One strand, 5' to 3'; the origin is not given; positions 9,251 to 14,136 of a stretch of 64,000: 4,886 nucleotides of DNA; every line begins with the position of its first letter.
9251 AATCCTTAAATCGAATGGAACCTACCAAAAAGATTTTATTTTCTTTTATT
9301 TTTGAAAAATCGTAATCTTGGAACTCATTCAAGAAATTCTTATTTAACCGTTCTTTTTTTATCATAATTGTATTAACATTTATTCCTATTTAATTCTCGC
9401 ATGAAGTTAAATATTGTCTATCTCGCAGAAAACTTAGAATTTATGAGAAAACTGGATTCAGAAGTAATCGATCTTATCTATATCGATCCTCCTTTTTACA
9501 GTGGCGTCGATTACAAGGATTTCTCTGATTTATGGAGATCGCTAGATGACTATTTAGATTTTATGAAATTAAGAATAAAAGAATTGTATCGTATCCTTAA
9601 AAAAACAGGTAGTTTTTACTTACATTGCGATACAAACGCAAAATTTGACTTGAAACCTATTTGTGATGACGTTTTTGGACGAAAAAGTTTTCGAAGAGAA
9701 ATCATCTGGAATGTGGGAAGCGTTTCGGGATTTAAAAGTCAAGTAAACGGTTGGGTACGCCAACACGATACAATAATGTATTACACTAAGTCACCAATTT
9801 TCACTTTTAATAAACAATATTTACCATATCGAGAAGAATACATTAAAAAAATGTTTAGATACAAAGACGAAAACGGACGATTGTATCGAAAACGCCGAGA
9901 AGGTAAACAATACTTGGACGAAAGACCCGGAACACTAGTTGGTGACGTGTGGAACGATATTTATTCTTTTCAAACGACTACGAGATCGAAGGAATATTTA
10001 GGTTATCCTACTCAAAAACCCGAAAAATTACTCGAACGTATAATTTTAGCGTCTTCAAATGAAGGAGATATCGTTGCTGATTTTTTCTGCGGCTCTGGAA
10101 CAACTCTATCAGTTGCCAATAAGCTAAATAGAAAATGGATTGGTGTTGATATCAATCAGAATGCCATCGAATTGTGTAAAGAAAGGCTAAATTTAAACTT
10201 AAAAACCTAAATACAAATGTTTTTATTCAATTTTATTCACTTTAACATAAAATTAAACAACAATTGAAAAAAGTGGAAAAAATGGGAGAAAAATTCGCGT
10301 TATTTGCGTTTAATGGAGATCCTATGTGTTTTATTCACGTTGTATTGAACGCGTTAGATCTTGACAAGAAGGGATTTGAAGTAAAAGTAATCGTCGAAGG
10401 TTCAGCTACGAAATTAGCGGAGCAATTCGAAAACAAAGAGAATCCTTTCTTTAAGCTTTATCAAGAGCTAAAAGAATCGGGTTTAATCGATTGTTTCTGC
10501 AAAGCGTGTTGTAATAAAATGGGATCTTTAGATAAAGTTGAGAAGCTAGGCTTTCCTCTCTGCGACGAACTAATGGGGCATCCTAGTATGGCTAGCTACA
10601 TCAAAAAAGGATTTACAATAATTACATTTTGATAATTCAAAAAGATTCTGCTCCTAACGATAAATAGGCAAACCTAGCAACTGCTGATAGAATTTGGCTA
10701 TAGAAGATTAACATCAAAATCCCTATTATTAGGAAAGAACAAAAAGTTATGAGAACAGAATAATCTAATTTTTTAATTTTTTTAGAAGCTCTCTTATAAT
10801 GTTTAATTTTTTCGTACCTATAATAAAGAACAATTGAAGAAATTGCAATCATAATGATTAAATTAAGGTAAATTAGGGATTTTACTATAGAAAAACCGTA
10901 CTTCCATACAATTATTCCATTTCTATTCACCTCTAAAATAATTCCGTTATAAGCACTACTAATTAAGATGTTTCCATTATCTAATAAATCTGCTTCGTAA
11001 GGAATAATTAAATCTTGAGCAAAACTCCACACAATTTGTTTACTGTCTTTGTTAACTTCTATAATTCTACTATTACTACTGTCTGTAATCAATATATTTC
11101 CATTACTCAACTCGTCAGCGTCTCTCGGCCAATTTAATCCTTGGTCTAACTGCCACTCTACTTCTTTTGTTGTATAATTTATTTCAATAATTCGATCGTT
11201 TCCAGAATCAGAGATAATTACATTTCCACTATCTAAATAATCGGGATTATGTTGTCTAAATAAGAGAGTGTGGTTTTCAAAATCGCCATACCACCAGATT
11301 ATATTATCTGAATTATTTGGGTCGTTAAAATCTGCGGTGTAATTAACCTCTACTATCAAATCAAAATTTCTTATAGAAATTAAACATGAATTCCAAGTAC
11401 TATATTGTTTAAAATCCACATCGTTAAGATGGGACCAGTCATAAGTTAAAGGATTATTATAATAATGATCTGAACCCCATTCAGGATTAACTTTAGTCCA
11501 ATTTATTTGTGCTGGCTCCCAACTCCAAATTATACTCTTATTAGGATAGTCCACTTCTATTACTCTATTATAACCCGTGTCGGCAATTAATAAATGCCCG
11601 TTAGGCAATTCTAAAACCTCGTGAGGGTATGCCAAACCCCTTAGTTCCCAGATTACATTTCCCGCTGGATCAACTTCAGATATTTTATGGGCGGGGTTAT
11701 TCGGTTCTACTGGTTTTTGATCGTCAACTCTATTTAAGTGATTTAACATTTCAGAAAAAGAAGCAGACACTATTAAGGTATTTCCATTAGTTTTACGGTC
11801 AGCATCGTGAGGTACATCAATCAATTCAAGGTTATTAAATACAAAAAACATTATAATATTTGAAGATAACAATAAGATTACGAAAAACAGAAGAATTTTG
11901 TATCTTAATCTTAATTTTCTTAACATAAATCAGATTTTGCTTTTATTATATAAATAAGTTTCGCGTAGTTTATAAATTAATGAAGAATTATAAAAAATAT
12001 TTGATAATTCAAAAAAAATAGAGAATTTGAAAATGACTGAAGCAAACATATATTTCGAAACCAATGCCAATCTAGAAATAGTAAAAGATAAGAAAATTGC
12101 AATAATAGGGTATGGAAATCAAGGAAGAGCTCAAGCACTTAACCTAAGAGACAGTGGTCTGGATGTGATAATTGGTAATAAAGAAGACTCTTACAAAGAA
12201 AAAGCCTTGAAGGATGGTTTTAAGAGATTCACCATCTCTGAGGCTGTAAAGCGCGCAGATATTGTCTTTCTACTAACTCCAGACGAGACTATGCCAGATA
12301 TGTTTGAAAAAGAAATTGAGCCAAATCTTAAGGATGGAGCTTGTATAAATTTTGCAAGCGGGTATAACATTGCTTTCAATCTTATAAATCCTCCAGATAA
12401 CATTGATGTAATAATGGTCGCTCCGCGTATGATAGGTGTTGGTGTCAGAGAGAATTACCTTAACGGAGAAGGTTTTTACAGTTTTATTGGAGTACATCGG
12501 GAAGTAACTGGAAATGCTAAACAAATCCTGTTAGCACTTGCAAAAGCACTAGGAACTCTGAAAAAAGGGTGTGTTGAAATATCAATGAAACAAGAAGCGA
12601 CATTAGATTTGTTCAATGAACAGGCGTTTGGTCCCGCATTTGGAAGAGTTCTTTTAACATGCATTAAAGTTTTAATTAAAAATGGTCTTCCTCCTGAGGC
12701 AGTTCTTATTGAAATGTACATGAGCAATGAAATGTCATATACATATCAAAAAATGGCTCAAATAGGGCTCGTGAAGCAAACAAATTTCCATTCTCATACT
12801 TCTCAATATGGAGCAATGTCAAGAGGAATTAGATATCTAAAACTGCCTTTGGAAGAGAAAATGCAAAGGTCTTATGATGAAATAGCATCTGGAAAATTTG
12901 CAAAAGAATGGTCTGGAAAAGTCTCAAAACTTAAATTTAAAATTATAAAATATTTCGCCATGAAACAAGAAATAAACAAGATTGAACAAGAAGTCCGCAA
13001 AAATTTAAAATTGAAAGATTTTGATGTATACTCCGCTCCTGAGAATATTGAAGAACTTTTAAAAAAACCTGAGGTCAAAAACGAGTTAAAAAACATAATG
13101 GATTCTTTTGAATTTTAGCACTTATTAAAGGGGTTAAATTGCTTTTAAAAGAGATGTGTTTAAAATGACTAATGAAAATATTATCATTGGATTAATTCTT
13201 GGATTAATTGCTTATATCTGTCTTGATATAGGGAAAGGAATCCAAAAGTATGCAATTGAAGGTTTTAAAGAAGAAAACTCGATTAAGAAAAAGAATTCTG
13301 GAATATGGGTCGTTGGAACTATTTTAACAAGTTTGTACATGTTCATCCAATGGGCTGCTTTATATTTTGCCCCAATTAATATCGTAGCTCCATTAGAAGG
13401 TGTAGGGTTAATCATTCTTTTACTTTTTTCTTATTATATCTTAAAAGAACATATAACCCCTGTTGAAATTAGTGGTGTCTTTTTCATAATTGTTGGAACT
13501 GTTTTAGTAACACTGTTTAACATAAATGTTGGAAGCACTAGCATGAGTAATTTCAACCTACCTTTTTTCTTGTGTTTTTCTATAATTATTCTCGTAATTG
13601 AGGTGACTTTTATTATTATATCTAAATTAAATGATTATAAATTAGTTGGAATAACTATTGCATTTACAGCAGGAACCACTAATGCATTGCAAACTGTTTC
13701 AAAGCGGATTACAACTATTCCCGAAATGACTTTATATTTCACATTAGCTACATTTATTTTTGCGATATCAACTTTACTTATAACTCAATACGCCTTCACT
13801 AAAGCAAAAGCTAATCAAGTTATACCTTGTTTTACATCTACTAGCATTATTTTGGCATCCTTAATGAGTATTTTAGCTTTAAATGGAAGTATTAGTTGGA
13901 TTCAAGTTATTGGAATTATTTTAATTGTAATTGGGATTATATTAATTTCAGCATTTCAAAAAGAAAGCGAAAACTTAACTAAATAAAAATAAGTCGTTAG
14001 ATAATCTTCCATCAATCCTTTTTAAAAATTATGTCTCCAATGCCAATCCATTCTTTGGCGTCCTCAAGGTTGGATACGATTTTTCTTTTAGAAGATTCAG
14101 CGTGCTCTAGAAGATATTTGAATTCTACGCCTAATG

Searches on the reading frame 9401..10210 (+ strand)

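Call 47: search_protein_families(library=pfam, proteins=[window:9401-10210:+], max_evalue=0.0001)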
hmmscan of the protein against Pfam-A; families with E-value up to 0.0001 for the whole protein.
window:9401-10210:+ (269 aa): 2 families
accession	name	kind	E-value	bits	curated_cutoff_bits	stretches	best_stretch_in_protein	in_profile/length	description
PF01555.25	N6_N4_Mtase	-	1.1e-52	179.6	26.7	1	23-260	1-220/221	DNA methylase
PF13847.12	Methyltransf_31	-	3.8e-06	27.1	27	0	221-263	3-48/145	Methyltransferase domain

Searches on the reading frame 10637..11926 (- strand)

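Call 47: search_protein_families(library=pfam, proteins=[window:10637-11926:-], max_evalue=0.0001)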
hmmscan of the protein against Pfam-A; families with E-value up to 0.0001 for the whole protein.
window:10637-11926:- (429 aa): 4 families
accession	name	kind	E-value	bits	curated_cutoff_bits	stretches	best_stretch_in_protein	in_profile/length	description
PF05935.17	Arylsulfotrans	-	8.5e-10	38.6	24.2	1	80-216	69-216/374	Arylsulfotransferase (ASST)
PF01436.27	NHL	-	3.4e-07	30.4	20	0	265-288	2-25/28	NHL repeat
PF14269.12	Arylsulfotran_2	-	1.1e-06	28.8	27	0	160-301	140-297/301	Arylsulfotransferase (ASST)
PF13360.13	PQQ_2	-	2e-05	24.8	27.6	0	233-342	32-143/233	Outer membrane protein assembly factor BamB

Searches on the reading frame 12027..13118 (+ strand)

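Call 47: search_protein_families(library=pfam, proteins=[window:12027-13118:+], max_evalue=0.0001)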
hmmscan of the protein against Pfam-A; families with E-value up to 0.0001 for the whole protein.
window:12027-13118:+ (363 aa): 6 families
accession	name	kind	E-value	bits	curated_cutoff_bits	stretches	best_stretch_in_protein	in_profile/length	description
PF07991.19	KARI_N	-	1.1e-61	207.6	20.6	1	19-181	2-165/165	Acetohydroxy acid isomeroreductase, NADPH-binding domain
PF01450.25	KARI_C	-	2.5e-21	76.9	29.1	1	188-326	2-141/144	Ketol-acid reductoisomerase, C-terminal domain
PF03807.23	F420_oxidored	-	5.7e-10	40.1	21.6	1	23-107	1-89/94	NADP oxidoreductase coenzyme F420-dependent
PF02826.25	2-Hacid_dh_C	-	7.9e-09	35.6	25.1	1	17-112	32-129/178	D-isomer specific 2-hydroxyacid dehydrogenase, NAD binding domain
PF03446.21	NAD_binding_2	-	7.9e-07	29.7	21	1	23-107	1-89/161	NAD binding domain of 6-phosphogluconate dehydrogenase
PF00670.27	AdoHcyase_NAD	-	1.2e-05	26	27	1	19-86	21-88/162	S-adenosyl-L-homocysteine hydrolase, NAD binding domain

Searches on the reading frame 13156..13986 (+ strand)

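Call 47: search_protein_families(library=pfam, proteins=[window:13156-13986:+], max_evalue=0.0001)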
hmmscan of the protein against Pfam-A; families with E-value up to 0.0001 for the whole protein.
window:13156-13986:+ (276 aa): 2 families
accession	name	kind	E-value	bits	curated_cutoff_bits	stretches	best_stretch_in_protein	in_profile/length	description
PF00892.27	EamA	-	1.5e-10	42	28.2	2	151-265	24-134/135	EamA-like transporter family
PF05653.20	Mg_trans_NIPA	-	4.4e-09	36.4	26.2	1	10-186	4-197/295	Magnesium transporter NIPA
